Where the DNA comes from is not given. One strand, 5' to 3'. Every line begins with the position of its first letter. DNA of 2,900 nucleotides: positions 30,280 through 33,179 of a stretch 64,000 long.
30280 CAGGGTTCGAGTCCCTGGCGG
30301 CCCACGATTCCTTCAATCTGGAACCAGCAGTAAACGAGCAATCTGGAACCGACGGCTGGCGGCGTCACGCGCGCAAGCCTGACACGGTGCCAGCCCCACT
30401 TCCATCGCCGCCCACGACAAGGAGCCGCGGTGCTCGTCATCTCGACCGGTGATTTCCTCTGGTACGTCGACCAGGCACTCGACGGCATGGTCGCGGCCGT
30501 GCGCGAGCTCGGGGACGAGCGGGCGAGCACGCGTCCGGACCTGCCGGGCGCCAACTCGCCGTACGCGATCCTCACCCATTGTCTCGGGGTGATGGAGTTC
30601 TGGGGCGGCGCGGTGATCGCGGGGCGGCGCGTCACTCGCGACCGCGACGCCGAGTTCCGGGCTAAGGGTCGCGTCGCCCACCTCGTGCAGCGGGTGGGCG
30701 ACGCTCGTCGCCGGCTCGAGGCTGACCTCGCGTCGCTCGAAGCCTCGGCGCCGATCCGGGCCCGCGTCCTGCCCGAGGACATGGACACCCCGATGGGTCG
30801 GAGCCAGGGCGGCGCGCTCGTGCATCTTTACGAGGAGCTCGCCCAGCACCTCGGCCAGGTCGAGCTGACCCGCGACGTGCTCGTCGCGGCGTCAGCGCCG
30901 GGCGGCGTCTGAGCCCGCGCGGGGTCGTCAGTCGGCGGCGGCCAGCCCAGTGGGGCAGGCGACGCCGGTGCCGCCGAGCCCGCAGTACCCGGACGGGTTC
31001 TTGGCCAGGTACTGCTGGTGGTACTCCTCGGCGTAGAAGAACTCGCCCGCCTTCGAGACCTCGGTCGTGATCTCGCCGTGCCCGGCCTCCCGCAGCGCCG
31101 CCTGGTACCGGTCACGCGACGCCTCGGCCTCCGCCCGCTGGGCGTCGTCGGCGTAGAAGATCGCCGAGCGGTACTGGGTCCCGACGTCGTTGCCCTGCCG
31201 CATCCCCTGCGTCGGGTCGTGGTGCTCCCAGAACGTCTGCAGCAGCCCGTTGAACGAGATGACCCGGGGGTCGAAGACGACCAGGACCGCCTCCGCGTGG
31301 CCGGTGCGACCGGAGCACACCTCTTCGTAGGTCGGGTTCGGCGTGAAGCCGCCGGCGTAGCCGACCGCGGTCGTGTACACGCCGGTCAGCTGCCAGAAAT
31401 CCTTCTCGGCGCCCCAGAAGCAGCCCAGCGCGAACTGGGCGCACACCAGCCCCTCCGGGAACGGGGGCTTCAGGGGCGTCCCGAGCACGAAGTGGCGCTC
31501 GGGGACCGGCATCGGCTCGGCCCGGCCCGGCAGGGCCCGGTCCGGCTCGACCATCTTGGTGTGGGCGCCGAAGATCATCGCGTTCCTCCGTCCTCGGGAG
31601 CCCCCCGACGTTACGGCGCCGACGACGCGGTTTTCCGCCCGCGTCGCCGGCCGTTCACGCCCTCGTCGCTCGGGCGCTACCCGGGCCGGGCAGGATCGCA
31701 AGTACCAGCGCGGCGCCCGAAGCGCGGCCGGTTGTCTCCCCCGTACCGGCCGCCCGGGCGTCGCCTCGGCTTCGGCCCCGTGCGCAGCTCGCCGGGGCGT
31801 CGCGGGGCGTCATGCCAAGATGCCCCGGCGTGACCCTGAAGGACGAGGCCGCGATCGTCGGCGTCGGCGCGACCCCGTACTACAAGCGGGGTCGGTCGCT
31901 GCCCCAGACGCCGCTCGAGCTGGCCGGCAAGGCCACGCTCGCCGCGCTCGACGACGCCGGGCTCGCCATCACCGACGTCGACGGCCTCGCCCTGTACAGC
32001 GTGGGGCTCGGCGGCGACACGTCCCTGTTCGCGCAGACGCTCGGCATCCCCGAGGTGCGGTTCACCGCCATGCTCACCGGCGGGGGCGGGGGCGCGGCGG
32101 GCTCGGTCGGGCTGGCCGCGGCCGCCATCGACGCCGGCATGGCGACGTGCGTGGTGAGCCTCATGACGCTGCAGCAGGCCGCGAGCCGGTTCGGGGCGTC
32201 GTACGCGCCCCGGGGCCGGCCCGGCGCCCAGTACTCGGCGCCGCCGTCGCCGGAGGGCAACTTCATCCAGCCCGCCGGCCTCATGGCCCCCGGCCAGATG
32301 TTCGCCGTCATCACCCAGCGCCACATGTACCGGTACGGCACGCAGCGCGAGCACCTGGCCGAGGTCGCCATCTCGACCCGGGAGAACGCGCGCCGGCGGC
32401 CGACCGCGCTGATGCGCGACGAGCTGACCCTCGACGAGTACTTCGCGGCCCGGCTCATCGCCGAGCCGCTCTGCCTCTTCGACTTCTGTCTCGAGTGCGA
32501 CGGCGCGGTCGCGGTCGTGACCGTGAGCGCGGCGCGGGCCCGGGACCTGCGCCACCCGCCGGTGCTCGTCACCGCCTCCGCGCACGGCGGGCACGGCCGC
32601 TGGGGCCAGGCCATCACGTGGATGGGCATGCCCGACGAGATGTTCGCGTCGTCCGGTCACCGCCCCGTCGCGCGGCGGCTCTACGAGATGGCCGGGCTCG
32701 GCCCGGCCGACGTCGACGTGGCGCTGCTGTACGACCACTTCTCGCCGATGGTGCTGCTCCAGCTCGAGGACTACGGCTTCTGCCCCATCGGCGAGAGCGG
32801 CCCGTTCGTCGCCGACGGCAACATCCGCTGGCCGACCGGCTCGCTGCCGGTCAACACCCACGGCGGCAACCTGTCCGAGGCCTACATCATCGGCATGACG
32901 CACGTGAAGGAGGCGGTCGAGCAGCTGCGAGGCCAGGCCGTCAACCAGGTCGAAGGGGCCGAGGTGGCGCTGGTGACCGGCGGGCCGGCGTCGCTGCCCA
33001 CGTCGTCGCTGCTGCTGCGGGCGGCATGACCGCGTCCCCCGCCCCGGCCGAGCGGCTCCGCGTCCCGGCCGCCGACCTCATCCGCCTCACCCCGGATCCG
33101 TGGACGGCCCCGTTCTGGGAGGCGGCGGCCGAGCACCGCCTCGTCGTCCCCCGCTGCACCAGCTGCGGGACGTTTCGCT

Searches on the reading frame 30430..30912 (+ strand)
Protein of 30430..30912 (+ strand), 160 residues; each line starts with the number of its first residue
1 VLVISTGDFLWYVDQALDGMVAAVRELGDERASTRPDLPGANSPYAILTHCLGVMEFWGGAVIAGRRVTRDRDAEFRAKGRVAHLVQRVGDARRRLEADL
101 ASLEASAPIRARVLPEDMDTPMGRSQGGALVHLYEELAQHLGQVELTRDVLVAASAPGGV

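Call 89: search_protein_families(library=pfam, proteins=[window:30430-30912:+], max_evalue=0.00001)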
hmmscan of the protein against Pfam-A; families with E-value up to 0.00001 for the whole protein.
window:30430-30912:+ (160 aa): 2 families
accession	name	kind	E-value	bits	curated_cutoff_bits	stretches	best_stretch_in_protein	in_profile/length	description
PF04978.18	MST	-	1.3e-12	48.8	27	1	12-150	5-146/149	Mycothiol-S-transferase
PF12867.12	DinB_2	-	4.3e-10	40.6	24.8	1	14-144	3-128/128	DinB superfamily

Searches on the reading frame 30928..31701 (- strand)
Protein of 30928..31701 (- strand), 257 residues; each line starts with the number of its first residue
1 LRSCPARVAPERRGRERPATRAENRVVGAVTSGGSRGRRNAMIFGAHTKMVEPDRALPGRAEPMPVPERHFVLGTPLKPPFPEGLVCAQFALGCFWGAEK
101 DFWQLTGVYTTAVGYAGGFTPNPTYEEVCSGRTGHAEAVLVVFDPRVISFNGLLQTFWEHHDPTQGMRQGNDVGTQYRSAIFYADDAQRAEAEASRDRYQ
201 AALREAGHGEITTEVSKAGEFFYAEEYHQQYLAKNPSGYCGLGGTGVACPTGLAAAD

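Call 23: search_protein_families(library=pfam, proteins=[window:30928-31701:-], max_evalue=0.00001)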
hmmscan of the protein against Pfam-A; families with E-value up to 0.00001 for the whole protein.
window:30928-31701:- (257 aa): 1 family
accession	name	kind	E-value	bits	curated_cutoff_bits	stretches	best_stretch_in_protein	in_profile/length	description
PF01625.27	PMSR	-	4e-64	215.9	23.7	1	88-240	2-152/153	Peptide methionine sulfoxide reductase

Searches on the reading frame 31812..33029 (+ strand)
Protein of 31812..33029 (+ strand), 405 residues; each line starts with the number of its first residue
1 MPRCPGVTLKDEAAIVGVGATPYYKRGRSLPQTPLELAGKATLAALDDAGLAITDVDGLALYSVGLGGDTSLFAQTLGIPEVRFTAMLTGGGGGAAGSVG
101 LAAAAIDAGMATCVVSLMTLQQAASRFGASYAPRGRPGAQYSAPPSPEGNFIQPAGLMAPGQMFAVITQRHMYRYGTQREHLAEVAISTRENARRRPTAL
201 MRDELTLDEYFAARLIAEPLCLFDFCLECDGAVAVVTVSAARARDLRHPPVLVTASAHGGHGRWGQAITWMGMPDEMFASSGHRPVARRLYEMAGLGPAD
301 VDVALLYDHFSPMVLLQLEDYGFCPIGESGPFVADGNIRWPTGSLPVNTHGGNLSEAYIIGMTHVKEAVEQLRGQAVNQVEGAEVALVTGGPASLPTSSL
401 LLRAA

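Call 23: search_protein_families(library=pfam, proteins=[window:31812-33029:+], max_evalue=0.00001)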
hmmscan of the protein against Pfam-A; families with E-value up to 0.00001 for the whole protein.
window:31812-33029:+ (405 aa): 1 family
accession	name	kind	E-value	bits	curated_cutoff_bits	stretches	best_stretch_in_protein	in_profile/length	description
PF22691.2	Thiolase_C_1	-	2.8e-36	124.9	28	1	278-390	15-129/144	Thiolase C-terminal domain-like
